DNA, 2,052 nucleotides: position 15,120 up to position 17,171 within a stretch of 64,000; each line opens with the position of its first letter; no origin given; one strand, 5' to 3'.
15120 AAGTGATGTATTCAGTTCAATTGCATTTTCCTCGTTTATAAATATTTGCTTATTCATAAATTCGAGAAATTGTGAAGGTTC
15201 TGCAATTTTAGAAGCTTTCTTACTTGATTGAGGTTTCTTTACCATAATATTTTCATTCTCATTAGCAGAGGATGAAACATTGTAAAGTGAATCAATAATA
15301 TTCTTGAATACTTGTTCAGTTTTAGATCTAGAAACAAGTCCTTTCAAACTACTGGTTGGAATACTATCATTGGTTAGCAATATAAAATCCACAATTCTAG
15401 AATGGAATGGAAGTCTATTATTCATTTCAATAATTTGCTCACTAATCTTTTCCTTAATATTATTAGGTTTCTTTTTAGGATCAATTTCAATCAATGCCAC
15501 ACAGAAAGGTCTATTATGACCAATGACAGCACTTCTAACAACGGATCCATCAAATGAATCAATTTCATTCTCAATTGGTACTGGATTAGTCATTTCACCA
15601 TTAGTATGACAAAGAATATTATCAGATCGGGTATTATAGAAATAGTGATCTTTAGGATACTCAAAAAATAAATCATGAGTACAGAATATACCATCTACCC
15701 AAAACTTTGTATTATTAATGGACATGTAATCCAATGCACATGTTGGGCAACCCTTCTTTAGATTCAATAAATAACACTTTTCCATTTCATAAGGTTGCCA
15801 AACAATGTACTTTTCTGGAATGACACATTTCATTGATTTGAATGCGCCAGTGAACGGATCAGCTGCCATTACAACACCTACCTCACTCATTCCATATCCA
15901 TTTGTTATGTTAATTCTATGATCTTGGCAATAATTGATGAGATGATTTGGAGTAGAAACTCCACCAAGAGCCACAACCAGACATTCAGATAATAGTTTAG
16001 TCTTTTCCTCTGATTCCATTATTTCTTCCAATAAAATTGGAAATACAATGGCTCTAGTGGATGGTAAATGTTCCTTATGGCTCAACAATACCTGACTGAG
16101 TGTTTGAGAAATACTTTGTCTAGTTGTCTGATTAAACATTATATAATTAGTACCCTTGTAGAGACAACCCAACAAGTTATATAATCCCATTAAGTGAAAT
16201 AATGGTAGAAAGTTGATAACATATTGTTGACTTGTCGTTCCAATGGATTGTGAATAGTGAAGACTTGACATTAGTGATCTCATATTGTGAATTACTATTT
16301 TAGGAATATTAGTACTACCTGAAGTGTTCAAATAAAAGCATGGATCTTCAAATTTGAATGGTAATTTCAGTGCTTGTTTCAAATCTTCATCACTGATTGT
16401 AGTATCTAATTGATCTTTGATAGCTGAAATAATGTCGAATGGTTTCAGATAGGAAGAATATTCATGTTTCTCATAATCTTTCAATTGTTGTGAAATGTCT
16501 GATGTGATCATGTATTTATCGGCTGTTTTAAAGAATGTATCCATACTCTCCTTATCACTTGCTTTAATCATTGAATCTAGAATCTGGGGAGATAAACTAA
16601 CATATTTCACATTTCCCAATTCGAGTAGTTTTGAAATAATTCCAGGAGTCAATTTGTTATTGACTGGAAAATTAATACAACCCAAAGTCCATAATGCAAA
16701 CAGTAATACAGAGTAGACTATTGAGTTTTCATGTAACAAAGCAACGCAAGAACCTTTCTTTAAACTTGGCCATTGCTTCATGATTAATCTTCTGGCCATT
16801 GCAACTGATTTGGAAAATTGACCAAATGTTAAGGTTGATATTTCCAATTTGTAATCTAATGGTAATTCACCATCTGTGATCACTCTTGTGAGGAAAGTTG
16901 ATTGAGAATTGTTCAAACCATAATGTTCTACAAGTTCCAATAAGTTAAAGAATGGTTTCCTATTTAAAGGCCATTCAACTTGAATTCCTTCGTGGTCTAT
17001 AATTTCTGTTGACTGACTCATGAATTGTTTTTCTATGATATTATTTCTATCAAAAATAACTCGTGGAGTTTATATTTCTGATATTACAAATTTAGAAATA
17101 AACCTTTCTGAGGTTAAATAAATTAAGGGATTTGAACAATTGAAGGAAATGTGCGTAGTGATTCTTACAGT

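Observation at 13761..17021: Stand-alone NRPS-like A-T-R (adenylation, thiolation, reductase) enzyme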

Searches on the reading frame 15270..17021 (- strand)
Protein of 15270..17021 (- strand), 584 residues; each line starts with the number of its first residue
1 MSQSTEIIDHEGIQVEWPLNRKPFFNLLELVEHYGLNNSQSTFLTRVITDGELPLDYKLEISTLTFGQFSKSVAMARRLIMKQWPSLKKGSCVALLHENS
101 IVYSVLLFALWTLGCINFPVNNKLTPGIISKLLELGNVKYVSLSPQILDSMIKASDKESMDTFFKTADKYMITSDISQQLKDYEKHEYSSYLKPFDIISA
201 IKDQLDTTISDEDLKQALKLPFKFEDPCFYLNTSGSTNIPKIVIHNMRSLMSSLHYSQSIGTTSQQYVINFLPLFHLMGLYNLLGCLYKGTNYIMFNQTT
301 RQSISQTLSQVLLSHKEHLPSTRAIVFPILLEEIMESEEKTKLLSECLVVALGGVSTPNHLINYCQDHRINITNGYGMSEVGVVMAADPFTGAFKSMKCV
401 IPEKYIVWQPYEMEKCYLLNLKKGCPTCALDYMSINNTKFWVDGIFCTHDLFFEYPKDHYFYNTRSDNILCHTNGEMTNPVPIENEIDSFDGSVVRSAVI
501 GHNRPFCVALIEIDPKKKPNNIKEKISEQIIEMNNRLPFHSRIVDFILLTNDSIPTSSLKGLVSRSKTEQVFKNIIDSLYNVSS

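Call 9: search_solved_structures(query=window:15270-17021:-, max_evalue=0.01, show_alignments=4)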
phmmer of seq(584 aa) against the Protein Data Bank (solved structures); distinct sequences matched with E-value up to 0.01: 34.
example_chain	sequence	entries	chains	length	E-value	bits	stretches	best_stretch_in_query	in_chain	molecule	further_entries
5x8f_A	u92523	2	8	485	2.2e-08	36.4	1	183-382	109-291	2-succinylbenzoate--CoA ligase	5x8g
5buq_A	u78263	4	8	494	2.3e-08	36.3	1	183-382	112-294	2-succinylbenzoate--CoA ligase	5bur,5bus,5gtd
3t5b_A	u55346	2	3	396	1.9e-07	33.3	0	225-380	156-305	PROBABLE CHAIN-FATTY-ACID-CoA LIGASE FADD13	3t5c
5zrn_A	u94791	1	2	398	2e-07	33.2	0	225-380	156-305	Long-chain-fatty-acid--CoA ligase FadD13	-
3r44_A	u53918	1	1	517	4.3e-07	32.1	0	225-380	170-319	fatty acyl CoA synthetase FADD13 (FATTY-ACYL-CoA SYNTHETASE)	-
9vzp_A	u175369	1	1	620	4.6e-07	32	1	62-294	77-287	Long-chain fatty acid transport protein 2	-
20zn_A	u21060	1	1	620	4.7e-07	32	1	62-294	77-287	Long-chain fatty acid transport protein 2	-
5msc_A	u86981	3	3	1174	5.5e-06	28.5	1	86-294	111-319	Carboxylic acid reductase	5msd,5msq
5mso_A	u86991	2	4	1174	1.1e-05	27.4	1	60-505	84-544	Carboxylic acid reductase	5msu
3ipl_A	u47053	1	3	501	2.4e-05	26.3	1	206-381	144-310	2-succinylbenzoate--CoA ligase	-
8wev_A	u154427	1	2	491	4.7e-05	25.4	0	216-382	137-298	Feruloyl-CoA Synthetase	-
8weu_A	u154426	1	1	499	5e-05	25.3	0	216-382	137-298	Fatty-acyl-CoA synthase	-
6oz1_A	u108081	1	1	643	0.00021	23.3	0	198-295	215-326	Oxidoreductase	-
6qjz_A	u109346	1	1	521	0.00025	23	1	211-294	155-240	oxalyl CoA-synthetase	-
2qvx_X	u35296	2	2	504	0.00035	22.5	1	226-380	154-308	4-Chlorobenzoate CoA Ligase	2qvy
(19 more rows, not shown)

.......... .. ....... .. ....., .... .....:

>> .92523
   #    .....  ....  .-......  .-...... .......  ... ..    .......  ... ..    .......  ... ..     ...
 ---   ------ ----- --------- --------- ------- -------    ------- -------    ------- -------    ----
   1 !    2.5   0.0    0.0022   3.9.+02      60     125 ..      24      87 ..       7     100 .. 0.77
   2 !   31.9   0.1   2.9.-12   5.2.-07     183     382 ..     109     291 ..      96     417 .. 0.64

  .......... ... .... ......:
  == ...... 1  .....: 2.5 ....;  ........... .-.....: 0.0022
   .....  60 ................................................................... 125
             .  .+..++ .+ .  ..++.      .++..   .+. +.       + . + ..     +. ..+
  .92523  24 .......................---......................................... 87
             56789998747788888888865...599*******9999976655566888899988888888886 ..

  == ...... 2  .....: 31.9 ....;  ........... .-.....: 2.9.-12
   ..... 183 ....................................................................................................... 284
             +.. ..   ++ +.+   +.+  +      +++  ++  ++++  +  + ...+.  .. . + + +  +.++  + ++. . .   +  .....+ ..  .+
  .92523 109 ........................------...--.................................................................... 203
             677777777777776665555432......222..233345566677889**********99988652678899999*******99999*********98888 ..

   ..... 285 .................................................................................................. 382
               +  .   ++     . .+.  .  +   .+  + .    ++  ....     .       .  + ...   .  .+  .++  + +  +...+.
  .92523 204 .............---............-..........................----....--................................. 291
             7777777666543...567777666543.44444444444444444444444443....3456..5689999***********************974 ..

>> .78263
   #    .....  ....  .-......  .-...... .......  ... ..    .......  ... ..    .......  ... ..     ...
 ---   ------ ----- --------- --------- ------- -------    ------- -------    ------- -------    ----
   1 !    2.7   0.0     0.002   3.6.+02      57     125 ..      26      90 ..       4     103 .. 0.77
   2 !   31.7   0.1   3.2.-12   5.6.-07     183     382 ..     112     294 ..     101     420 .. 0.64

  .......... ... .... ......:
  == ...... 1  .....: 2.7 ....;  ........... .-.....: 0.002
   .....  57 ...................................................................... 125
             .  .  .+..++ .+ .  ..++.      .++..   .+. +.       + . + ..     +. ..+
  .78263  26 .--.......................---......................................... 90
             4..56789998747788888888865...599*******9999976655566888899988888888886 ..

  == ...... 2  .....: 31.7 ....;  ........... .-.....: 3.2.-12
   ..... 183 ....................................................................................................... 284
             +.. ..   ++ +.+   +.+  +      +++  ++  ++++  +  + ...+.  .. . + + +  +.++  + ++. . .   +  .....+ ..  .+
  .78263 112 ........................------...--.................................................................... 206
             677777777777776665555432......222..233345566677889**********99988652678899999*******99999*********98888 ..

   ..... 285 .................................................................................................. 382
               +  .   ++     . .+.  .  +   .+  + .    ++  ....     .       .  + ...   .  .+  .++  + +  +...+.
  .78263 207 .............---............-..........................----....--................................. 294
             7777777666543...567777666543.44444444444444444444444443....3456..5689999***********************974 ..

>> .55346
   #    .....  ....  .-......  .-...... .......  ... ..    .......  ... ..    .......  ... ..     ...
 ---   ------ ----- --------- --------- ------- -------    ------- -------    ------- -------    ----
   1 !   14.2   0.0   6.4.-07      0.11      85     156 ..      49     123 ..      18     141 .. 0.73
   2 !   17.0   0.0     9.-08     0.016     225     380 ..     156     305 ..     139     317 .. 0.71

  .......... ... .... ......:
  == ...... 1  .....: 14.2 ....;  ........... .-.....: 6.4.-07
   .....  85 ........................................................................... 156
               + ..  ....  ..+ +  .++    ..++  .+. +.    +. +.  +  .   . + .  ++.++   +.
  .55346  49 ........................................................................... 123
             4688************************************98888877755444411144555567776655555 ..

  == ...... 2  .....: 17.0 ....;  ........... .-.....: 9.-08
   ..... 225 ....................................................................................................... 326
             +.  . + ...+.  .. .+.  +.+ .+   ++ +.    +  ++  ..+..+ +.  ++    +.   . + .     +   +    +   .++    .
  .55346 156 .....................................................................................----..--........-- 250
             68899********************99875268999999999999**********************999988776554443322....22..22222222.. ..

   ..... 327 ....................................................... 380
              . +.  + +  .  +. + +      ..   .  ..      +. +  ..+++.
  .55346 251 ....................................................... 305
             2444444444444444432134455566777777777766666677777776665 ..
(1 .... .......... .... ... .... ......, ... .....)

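Call 21: find_homologous_proteins(query=window:15270-17021:-, max_evalue=0.001)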
Query seq(584 aa) (584 aa): 5 proteins with E <= 0.001 among 7705 candidates.
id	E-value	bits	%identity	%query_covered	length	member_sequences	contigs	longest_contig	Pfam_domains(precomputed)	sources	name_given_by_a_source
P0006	1.2e-9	56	25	57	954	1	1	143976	PF00501.35,PF23562.3,PF00975.27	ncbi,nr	ncbi:NRPS-like enzyme [Hymenopellis radicata]|nr:NRPS-like enzyme [Hymenopellis radicata]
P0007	5.2e-5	40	25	40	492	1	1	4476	PF00501.35,PF13193.13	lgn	-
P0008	5.6e-5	40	23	58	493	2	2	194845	PF00501.35,PF13193.13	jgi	jgi:acyl-CoA synthetase (AMP-forming)/AMP-acid ligase II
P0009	5.1e-4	37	20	64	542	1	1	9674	PF00501.35,PF13193.13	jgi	jgi:long-chain acyl-CoA synthetase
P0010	7.5e-4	36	22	76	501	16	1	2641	PF00501.35,PF13193.13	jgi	-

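Call 52: find_homologous_proteins(query=A3, max_evalue=1e-15)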
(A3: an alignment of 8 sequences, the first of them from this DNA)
Query A3 (8 sequences) (582 aa, profile of the alignment): 58 proteins with E <= 1e-15 among 8000 candidates.
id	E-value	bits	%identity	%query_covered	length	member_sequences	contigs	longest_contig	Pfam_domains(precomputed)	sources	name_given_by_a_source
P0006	1.1e-71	260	25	57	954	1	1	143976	PF00501.35,PF23562.3,PF00975.27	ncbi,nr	ncbi:NRPS-like enzyme [Hymenopellis radicata]|nr:NRPS-like enzyme [Hymenopellis radicata]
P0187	1.6e-37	148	21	56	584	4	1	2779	PF00501.35,PF23562.3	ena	-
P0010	2.7e-30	124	22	76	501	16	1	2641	PF00501.35,PF13193.13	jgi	-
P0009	5.2e-30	123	20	64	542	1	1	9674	PF00501.35,PF13193.13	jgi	jgi:long-chain acyl-CoA synthetase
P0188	1.9e-27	114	21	41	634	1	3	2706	PF00501.35,PF23562.3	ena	-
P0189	3.3e-27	114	21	41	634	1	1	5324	PF00501.35,PF23562.3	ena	-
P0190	1.8e-25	108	20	57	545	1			PF00501.35,PF13193.13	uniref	uniref:Luciferin 4-monooxygenase n=1 Tax=Anopheles culicifacies TaxID=139723 RepID=A0A182MLJ2_9DIPT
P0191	2.2e-25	108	27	15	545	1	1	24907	PF00501.35,PF13193.13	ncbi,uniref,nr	ncbi:AGAP003482-PA-like protein [Anopheles sinensis]|uniref:Luciferin 4-monooxygenase n=1 Tax=Anophe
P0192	7.0e-25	106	22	62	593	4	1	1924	PF00501.35,PF23562.3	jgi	-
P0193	3.5e-24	104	29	13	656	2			PF00501.35,PF23562.3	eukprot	eukprot:scpid46201/ scgid22946/ Long-chain-fatty-acid--CoA ligase ACSBG2; Acyl-CoA synthetase bubble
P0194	5.7e-24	103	22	44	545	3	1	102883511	PF00501.35,PF13193.13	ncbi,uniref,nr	ncbi:uncharacterized protein LOC125761666 [Anopheles funestus]|uniref:uncharacterized protein LOC125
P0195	6.3e-24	103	21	44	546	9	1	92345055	PF00501.35,PF13193.13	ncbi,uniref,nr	ncbi:uncharacterized protein LOC128717948 [Anopheles marshallii]|uniref:uncharacterized protein LOC1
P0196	8.7e-24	102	21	97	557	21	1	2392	PF00501.35,PF23562.3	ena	-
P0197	1.2e-23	102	21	37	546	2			PF00501.35,PF13193.13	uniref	uniref:Luciferin 4-monooxygenase n=1 Tax=Anopheles atroparvus TaxID=41427 RepID=A0AAG5CNP2_ANOAO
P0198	3.7e-23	100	28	20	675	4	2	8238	PF00501.35,PF23562.3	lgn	-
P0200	1.1e-22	99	20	10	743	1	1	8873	PF00550.32,PF00501.35,PF23562.3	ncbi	ncbi:AMP-binding protein, partial [Petrachloros mirabilis]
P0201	2.3e-22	98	20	51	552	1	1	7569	PF00501.35,PF23562.3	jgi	jgi:long-subunit acyl-CoA synthetase (AMP-forming)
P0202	3.7e-22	97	19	53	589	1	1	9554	PF00501.35,PF23562.3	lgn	-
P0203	5.0e-22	96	22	60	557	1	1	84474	PF00501.35,PF23562.3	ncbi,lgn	-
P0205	6.5e-22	96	21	60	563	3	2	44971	PF00501.35,PF23562.3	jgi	jgi:long-chain acyl-CoA synthetase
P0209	2.5e-21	94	19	14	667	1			PF00501.35,PF23562.3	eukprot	eukprot:GFUD01012848.1.p1 GENE.GFUD01012848.1~~GFUD01012848.1.p1 ORF type:complete len:668 (-),score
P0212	1.5e-20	92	32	13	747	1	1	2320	PF00501.35,PF23562.3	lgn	-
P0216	1.9e-20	91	25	38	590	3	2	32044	PF00501.35,PF23562.3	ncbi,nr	ncbi:MAG: AMP-binding protein [Desulfobacterales bacterium]|nr:AMP-binding protein [Desulfobacterale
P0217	2.2e-20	91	30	20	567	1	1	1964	PF00501.35,PF23562.3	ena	-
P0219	9.3e-20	89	22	84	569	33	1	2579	PF00501.35,PF23562.3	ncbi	ncbi:MAG: AMP-binding protein [Nevskiales bacterium]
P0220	1.0e-19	89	20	95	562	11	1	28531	PF00501.35,PF23562.3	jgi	-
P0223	1.9e-19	88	21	85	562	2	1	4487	PF00501.35,PF23562.3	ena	-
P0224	3.8e-19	87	26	19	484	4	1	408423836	PF00501.35,PF23562.3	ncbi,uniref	ncbi:long-chain-fatty-acid--CoA ligase ACSBG2 [Saccopteryx bilineata]|uniref:long-chain-fatty-acid--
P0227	2.5e-18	84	22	49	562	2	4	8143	PF00501.35,PF23562.3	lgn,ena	-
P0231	1.5e-17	82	23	24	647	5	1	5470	PF00501.35,PF23562.3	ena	-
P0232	1.6e-17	82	28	9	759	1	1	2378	PF00501.35,PF23562.3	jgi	-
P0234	2.1e-17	81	28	19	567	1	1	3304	PF00501.35,PF23562.3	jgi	-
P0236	3.6e-17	80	30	10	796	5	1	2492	PF00501.35,PF23562.3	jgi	-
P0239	7.7e-16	76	21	80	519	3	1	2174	PF00501.35,PF23562.3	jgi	jgi:long-subunit acyl-CoA synthetase (AMP-forming)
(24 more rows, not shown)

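Call 78: search_solved_structures(query=A3, max_evalue=1e-10, show_alignments=1)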
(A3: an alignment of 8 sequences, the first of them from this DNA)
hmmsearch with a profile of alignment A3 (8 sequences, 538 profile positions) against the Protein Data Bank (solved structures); distinct sequences matched with E-value up to 1e-10: 166 (the best 60 are shown).
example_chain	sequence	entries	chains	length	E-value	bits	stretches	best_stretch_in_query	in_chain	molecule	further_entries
2qvx_X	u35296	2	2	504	3.6e-35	124.9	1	41-453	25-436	4-Chlorobenzoate CoA Ligase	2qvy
2qvz_X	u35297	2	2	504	4.5e-35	124.6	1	41-453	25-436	4-Chlorobenzoate CoA Ligase/Synthetase | 4-Chlorobenzoate CoA Ligase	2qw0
1t5d_X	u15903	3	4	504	4.7e-35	124.5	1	41-453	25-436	4-chlorobenzoyl CoA ligase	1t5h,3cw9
3cw8_X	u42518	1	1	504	4.8e-35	124.5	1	41-453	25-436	4-chlorobenzoyl CoA ligase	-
5x8f_A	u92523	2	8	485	7e-34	120.7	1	44-454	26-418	2-succinylbenzoate--CoA ligase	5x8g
5buq_A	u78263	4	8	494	7.2e-34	120.6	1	44-454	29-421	2-succinylbenzoate--CoA ligase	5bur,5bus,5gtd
6mfy_A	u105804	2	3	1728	8e-34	120.5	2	13-452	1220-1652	Linear gramicidin synthase subunit A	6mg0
6mfz_A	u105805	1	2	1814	9.7e-34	120.2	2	13-452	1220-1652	Linear gramicidin synthase subunit A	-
9be3_A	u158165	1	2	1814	9.8e-34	120.2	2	13-452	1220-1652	Linear gramicidin synthase subunit A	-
9be4_A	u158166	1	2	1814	9.8e-34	120.2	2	13-452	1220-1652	Linear gramicidin synthase subunit A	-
9meh_A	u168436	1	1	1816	9.8e-34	120.2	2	13-452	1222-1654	Linear gramicidin synthase subunit A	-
3dlp_X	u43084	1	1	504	2.7e-33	118.7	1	41-453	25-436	4-Chlorobenzoate CoA Ligase/Synthetase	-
7kyd_A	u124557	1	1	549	3.6e-31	111.7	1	30-457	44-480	Long-chain fatty-acyl-CoA synthetase CG6178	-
6k4c_A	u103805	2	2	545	9.6e-31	110.3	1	43-486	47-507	Ancestral luciferase AncLamp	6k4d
3ipl_A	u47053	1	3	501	1.9e-28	102.7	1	43-486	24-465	2-succinylbenzoate--CoA ligase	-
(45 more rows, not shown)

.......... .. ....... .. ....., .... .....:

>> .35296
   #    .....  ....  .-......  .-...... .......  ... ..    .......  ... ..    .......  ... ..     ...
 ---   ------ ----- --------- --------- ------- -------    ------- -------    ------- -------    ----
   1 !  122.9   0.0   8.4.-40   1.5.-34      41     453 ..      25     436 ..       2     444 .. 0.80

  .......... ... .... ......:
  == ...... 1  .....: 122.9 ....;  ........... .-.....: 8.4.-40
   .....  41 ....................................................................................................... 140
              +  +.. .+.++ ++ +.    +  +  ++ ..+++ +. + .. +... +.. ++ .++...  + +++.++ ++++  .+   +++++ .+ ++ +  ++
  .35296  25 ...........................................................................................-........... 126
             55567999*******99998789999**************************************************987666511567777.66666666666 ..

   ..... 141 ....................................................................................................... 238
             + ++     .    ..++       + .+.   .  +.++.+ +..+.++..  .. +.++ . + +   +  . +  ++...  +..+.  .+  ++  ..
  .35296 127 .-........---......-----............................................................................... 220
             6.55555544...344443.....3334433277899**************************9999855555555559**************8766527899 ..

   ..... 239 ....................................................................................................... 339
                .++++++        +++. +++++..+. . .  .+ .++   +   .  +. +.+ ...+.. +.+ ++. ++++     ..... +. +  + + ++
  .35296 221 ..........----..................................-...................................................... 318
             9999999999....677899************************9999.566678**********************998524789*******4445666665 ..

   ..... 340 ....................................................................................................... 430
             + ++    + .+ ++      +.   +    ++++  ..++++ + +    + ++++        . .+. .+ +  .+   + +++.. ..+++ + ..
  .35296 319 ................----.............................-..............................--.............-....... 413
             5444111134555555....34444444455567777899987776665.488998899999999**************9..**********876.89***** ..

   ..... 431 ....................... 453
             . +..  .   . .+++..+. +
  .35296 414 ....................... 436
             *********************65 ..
